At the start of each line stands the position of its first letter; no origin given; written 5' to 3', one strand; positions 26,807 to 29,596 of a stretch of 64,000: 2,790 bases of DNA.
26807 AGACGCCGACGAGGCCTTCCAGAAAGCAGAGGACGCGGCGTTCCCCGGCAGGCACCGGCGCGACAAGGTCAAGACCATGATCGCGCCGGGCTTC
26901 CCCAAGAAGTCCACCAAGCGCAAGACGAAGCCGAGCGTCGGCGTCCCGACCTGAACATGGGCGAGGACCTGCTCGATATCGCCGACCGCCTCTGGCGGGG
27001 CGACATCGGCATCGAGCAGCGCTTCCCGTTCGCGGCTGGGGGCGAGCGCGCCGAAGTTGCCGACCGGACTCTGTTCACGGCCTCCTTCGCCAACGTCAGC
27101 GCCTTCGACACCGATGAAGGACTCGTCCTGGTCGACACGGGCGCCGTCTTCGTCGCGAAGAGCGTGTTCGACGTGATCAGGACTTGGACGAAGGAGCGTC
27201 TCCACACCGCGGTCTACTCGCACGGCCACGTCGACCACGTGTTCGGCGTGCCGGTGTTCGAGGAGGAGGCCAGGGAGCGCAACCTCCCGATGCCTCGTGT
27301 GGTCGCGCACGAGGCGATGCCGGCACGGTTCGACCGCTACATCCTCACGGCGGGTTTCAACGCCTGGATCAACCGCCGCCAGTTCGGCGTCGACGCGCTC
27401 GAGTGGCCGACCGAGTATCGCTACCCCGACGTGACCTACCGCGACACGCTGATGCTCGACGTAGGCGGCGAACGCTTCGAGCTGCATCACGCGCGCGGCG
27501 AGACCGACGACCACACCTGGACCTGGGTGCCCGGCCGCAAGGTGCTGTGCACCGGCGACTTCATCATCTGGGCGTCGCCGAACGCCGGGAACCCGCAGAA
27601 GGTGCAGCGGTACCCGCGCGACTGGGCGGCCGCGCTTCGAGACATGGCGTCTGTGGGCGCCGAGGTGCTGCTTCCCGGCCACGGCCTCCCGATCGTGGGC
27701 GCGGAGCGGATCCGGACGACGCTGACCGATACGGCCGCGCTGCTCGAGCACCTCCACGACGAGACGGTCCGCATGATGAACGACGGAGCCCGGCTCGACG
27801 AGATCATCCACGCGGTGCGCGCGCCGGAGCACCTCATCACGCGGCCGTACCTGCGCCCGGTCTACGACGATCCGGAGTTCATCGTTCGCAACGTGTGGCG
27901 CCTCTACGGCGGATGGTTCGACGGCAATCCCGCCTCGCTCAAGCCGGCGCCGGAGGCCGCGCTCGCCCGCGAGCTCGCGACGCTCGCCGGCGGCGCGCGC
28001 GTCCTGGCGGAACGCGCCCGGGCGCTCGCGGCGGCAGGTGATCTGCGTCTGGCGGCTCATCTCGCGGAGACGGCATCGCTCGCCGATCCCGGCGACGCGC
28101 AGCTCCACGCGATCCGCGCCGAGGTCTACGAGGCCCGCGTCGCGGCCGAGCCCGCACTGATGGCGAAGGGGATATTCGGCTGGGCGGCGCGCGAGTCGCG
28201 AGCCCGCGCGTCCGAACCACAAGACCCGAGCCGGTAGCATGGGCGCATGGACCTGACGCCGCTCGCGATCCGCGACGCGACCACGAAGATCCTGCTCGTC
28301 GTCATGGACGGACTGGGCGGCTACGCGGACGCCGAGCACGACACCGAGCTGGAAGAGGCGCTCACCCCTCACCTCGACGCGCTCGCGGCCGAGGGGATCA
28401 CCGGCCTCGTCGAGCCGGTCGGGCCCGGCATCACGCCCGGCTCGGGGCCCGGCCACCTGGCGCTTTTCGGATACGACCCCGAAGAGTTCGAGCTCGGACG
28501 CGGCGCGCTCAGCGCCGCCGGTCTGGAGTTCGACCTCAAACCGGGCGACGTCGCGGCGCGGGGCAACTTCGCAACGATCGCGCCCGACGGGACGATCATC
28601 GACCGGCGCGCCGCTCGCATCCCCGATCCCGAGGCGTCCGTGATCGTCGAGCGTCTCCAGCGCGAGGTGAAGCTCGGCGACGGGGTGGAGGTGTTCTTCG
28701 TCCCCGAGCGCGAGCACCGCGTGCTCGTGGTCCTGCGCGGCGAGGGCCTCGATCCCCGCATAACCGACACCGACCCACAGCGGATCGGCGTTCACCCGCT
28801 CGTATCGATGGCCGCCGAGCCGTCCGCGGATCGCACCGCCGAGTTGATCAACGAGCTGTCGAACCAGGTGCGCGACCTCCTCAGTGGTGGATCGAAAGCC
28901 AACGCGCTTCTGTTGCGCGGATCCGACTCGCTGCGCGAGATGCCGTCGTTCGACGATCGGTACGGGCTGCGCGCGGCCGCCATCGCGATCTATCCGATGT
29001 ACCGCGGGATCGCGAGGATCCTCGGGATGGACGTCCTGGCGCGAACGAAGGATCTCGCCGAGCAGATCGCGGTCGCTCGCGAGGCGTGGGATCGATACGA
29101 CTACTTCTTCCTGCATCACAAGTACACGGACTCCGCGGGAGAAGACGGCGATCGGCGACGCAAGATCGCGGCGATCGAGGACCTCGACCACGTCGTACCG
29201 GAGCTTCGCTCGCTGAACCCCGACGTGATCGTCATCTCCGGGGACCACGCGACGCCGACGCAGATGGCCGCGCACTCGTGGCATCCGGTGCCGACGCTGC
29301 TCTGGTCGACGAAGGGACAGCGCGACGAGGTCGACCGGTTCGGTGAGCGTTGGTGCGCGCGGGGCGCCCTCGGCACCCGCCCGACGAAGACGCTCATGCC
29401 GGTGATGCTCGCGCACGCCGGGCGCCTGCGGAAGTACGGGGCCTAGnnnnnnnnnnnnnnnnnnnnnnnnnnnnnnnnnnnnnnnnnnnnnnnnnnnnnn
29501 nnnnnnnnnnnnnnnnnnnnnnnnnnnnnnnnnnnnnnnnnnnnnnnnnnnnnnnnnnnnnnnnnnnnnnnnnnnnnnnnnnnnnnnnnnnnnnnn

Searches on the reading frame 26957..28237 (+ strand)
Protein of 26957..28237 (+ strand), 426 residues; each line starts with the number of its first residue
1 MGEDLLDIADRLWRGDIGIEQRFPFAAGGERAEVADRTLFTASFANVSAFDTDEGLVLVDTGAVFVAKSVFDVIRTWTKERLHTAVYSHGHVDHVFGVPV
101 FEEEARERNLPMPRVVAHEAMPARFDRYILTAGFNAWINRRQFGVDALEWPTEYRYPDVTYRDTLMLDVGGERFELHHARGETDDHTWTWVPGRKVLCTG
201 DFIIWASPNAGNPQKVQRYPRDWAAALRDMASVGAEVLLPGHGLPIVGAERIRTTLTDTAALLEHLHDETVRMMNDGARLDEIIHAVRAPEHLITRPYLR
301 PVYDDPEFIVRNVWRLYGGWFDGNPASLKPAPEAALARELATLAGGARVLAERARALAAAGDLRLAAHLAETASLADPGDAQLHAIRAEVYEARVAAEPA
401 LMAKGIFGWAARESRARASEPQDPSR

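Call 14: find_encoding_contigs(protein=window:26957-28237:+, flank=10000, max_places=8)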
Protein window:26957-28237:+ (426 aa): no gene with exactly this product is on record in the collection.

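Call 41: find_related_loci(query=window:26957-28237:+, collection=genome_contigs, flank=10000)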
Query window:26957-28237:+ (426 aa) in genome_contigs; peptide patterns used: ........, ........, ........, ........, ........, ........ (x = any residue, [..] = any of these).
515 stretches matched a pattern; 470 encode a relative of the query (tblastn E <= 1e-3); the best 80 are kept; 80 distinct loci.
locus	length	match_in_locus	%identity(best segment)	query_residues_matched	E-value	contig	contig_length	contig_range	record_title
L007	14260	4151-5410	83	4-426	0e+0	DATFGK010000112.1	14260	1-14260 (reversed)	MAG TPA_asm: Actinomycetota bacterium isolate SMAG_U8660 k141_1454757, whole genome shotgun sequence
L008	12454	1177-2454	88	1-426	0e+0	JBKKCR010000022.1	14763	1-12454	MAG: Actinomycetota bacterium isolate swi_bin.57 k127_14561763, whole genome shotgun sequence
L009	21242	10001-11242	68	4-417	0e+0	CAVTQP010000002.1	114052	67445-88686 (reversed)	MAG: uncultured Actinomycetes bacterium isolate MFD09603.bin.1.97 genome assembly, contig: contig_29090, whole genome sh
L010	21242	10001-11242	68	4-417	0e+0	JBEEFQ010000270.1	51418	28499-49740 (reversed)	MAG: Actinomycetota bacterium isolate BP_98 scaffold_1101168, whole genome shotgun sequence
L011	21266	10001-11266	66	1-418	0e+0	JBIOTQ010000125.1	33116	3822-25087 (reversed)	MAG: Actinomycetota bacterium isolate MAG156 k127_3717489, whole genome shotgun sequence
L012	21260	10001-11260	69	4-417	0e+0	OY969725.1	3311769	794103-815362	MAG: uncultured Actinomycetes bacterium isolate MFD04944.bin.c.1 genome assembly, chromosome: 1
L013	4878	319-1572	68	1-418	0e+0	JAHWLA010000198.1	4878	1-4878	MAG: Actinomycetota bacterium isolate 0813_bin7 NODE_9239_length_4878_cov_7.553805, whole genome shotgun sequence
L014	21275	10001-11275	66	1-424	0e+0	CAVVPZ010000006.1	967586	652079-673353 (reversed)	MAG: uncultured Actinomycetes bacterium isolate MFD02581.bin.2.207 genome assembly, contig: contig_17110, whole genome s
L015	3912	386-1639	65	1-418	0e+0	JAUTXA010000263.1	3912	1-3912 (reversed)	MAG: Actinomycetota bacterium isolate BP_101 scaffold_5474673, whole genome shotgun sequence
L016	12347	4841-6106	66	1-420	0e+0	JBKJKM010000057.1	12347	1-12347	MAG: Acidimicrobiales bacterium isolate ant_bin.242 k117_1757984, whole genome shotgun sequence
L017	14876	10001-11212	68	4-407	0e+0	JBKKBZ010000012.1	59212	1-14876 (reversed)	MAG: Actinomycetota bacterium isolate swi_bin.382 S1Ck127_8586041_flag_1_multi_18.0000_len_59212, whole genome shotgun s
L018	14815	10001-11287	67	4-420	0e+0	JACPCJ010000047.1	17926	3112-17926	MAG: Actinomycetota bacterium isolate NC_groundwater_280_Ag_S-0.65um_70_9 S6_GD2017_2_S65_scaffold_3342, whole genome sh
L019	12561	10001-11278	65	6-426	0e+0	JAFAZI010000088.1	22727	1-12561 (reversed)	MAG: Frankiaceae bacterium isolate CP_BM_RX_R9_1 BM_RX_R9_k147_1146311, whole genome shotgun sequence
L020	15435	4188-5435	67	6-418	0e+0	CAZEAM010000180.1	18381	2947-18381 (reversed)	MAG TPA_asm: uncultured Frankiaceae bacterium isolate binchicken_co84_27 genome assembly, contig: k141_733407, whole gen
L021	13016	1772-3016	65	4-418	0e+0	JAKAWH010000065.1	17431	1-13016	MAG: Actinomycetes bacterium isolate YP4.bin48 NODE_4540_length_17431_cov_1.788604, whole genome shotgun sequence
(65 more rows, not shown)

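Call 90: search_protein_families(library=pfam, proteins=[window:26957-28237:+], max_evalue=0.001)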
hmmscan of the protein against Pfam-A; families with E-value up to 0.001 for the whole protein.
window:26957-28237:+ (426 aa): 3 families
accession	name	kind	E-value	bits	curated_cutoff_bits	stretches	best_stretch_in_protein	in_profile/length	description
PF14863.12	Alkyl_sulf_dimr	-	4.5e-34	118.3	26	1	281-415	3-137/139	Alkyl sulfatase dimerisation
PF00753.33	Lactamase_B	-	2.3e-14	54.3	22.7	1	43-242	4-196/196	Metallo-beta-lactamase superfamily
PF12706.13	Lactamase_B_2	-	0.00095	19.3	27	0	57-128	3-73/200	Beta-lactamase superfamily domain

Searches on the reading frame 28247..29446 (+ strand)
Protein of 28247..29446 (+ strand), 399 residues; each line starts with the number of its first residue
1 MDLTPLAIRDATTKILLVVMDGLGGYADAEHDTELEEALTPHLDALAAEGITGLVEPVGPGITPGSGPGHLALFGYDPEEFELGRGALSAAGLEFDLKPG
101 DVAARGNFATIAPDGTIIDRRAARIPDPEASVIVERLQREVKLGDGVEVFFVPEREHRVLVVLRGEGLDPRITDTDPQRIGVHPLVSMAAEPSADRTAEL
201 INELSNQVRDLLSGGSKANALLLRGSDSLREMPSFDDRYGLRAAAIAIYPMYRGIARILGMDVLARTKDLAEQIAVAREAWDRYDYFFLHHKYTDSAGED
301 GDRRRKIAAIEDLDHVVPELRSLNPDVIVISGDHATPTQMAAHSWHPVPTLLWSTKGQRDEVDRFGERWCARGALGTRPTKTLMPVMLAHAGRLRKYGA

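Call 90: search_protein_families(library=pfam, proteins=[window:28247-29446:+], max_evalue=0.001)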
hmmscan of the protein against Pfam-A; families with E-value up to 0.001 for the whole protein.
window:28247-29446:+ (399 aa): 2 families
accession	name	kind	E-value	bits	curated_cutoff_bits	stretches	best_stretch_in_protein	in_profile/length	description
PF10143.14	PhosphMutase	-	7.6e-46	156.5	21.5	1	47-213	1-165/170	2,3-bisphosphoglycerate-independent phosphoglycerate mutase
PF01676.23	Metalloenzyme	-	1.9e-37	129.6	24.3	1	14-386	2-248/252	Metalloenzyme superfamily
